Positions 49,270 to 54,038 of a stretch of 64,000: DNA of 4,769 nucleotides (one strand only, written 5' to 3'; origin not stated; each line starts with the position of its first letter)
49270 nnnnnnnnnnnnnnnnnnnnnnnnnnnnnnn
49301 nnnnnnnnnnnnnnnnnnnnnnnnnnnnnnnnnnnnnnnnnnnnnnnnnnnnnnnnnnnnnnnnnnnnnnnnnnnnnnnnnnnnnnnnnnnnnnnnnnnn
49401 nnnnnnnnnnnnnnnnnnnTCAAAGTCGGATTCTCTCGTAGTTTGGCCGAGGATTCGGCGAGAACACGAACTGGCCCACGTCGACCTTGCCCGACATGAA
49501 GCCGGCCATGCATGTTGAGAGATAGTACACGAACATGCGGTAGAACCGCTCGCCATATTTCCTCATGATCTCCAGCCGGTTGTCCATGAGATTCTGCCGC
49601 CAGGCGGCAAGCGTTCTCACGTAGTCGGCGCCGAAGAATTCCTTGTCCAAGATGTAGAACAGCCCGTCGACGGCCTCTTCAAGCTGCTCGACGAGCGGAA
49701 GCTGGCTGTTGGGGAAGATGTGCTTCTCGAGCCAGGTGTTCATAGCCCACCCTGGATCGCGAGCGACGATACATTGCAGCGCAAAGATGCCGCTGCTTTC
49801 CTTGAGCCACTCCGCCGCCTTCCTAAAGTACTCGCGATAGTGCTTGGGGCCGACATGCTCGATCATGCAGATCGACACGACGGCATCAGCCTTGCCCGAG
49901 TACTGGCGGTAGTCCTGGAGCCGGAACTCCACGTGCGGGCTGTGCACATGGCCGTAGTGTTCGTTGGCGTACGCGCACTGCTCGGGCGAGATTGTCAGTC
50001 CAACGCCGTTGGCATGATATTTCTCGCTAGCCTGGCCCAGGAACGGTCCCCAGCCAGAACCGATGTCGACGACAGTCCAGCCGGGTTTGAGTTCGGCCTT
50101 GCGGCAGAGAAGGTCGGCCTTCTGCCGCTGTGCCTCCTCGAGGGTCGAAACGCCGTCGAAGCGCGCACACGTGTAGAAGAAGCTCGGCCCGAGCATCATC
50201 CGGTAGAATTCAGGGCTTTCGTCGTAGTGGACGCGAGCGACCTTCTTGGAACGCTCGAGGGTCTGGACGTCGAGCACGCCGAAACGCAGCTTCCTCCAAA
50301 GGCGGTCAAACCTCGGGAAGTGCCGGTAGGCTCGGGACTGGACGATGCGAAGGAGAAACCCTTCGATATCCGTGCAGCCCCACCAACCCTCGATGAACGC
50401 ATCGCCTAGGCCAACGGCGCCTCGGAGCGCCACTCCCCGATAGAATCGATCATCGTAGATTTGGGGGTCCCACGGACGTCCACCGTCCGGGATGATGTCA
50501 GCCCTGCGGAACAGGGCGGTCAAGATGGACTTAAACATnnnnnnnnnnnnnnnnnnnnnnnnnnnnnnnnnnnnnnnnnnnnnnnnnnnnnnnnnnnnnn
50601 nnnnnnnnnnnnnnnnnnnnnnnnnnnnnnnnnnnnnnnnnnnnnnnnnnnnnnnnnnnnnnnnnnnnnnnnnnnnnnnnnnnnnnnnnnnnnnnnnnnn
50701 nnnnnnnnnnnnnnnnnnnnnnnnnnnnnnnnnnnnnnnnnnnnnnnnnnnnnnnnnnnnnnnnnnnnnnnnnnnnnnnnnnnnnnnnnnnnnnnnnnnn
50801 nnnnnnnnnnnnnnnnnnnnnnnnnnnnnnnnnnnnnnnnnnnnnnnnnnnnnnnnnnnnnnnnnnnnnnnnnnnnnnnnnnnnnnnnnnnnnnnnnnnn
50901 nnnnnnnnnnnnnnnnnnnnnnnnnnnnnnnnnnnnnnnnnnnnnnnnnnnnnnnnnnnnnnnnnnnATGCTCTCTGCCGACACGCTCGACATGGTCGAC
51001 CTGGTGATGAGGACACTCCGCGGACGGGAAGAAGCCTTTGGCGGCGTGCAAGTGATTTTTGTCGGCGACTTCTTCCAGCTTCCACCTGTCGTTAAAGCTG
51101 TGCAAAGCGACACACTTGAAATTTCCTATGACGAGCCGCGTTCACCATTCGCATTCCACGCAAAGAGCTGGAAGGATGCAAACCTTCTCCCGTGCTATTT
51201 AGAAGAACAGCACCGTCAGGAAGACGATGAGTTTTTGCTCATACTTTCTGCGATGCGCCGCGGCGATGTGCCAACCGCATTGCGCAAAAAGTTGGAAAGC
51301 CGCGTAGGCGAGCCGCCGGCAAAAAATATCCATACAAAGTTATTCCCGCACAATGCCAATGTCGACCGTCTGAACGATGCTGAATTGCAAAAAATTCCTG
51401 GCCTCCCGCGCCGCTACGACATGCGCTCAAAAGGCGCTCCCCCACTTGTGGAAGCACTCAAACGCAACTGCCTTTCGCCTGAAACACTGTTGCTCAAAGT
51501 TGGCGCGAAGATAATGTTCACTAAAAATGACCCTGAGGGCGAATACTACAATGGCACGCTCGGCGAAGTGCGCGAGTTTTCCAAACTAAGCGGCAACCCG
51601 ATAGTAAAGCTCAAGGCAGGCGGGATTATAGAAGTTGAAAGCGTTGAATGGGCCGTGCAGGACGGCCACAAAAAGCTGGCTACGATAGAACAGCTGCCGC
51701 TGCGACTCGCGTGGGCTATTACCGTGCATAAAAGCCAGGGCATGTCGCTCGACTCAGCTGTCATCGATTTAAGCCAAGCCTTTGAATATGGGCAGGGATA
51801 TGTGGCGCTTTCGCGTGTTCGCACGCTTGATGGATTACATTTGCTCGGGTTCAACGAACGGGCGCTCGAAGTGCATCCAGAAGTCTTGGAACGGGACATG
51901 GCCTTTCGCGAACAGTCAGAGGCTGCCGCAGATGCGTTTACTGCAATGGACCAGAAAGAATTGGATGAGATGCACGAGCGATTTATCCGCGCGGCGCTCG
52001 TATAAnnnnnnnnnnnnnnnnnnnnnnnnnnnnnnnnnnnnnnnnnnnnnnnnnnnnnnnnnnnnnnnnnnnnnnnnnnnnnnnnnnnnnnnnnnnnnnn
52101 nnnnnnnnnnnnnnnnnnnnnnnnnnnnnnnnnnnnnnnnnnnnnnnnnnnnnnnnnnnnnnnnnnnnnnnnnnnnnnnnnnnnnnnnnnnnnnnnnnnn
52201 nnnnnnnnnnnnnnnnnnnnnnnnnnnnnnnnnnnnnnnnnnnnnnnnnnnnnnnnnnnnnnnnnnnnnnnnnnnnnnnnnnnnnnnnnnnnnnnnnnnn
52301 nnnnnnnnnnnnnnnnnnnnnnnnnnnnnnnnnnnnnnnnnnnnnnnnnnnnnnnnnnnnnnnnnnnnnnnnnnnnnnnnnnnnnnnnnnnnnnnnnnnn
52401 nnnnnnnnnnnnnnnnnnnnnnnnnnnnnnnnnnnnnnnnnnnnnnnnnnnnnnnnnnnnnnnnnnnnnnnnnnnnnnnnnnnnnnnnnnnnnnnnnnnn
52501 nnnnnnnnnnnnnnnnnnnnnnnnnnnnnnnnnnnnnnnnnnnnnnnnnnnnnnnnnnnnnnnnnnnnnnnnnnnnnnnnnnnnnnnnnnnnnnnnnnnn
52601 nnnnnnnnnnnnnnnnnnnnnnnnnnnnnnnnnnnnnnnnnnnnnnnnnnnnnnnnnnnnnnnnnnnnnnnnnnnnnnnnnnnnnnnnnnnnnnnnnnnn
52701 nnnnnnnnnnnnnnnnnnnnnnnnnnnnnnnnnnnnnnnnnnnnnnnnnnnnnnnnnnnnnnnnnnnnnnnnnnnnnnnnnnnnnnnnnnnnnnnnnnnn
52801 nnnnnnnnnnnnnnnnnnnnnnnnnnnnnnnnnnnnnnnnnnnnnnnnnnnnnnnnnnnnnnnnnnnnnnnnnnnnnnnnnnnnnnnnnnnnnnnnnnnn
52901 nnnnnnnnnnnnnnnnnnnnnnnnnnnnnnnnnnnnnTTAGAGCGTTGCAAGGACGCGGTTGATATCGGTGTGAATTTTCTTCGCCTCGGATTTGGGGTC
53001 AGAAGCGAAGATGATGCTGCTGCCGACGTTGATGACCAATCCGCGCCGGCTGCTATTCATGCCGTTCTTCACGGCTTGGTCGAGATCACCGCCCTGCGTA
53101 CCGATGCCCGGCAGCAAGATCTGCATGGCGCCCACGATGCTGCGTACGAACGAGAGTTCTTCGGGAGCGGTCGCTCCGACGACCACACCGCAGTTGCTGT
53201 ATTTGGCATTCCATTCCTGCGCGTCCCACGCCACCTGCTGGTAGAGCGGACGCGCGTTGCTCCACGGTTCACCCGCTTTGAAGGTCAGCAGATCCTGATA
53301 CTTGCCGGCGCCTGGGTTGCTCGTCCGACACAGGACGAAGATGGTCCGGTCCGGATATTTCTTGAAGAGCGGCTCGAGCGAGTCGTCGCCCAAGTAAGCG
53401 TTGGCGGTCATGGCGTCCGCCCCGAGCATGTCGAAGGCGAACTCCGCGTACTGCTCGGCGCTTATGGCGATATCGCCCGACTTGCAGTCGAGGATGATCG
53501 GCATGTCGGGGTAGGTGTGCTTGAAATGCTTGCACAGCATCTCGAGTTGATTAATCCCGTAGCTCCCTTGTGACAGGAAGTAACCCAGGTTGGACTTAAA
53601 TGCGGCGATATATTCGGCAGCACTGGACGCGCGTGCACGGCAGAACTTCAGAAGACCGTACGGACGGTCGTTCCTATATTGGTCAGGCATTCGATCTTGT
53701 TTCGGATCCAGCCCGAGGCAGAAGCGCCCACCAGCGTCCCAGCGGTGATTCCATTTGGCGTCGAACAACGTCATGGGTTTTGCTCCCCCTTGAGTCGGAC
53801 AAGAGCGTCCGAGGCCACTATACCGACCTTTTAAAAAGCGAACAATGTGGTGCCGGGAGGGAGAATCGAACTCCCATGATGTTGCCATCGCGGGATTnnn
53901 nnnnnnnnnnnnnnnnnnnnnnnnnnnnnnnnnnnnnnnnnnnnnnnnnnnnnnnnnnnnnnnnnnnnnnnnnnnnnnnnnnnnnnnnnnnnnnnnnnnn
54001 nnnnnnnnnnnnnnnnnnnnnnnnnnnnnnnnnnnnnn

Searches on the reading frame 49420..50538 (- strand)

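Call 56: search_protein_families(library=pfam, proteins=[window:49420-50538:-], max_evalue=0.01)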
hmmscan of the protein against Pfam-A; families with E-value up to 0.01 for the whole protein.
window:49420-50538:- (372 aa): 7 families
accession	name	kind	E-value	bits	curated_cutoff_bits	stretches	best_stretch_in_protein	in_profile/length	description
PF02353.26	CMAS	-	1.5e-70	238.1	27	1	95-357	4-273/273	Mycolic acid cyclopropane synthetase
PF13649.12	Methyltransf_25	-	1.4e-11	45.4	27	1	156-247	1-95/97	Methyltransferase domain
PF13489.12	Methyltransf_23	-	1.2e-08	35.3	27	1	135-261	4-123/164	Methyltransferase domain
PF08241.18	Methyltransf_11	-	1.6e-08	35.5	21.2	1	157-248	1-90/95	Methyltransferase domain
PF08242.18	Methyltransf_12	-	4.8e-06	27.6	30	1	157-247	1-94/98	Methyltransferase domain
PF13847.12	Methyltransf_31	-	0.00012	22.2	27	1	151-254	2-110/145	Methyltransferase domain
PF01728.25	FtsJ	-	0.0038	17.6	24.1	1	148-221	16-96/181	FtsJ-like methyltransferase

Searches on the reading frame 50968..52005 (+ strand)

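Call 56: search_protein_families(library=pfam, proteins=[window:50968-52005:+], max_evalue=0.01)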
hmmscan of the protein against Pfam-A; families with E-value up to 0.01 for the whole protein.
window:50968-52005:+ (345 aa): 5 families
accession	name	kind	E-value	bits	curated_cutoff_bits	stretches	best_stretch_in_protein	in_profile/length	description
PF05970.20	PIF1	-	1.6e-09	38.1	25.9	1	1-103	113-219/223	PIF1-like helicase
PF21530.3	Pif1_2B_dom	-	6.9e-05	22.9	23.9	1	161-204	3-47/47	DNA helicase Pif1, 2B domain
PF18335.7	SH3_13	-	0.00063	19.9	41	1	176-207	26-57/65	ATP-dependent RecD-like DNA helicase SH3 domain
PF13538.12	UvrD_C_2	-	0.0015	18.8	27.4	1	247-283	1-44/52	UvrD-like helicase C-terminal domain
PF02689.20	Herpes_Helicase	-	0.0022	16.5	27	1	236-287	718-771/808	Helicase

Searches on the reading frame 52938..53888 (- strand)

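Call 56: search_protein_families(library=pfam, proteins=[window:52938-53888:-], max_evalue=0.01)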
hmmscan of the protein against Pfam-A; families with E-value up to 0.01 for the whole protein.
window:52938-53888:- (316 aa): 1 family
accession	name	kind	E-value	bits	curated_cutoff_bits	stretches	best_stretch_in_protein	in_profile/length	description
PF00215.30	OMPdecase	-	3.3e-25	89.7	27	1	55-305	2-221/221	Orotidine 5'-phosphate decarboxylase / HUMPS family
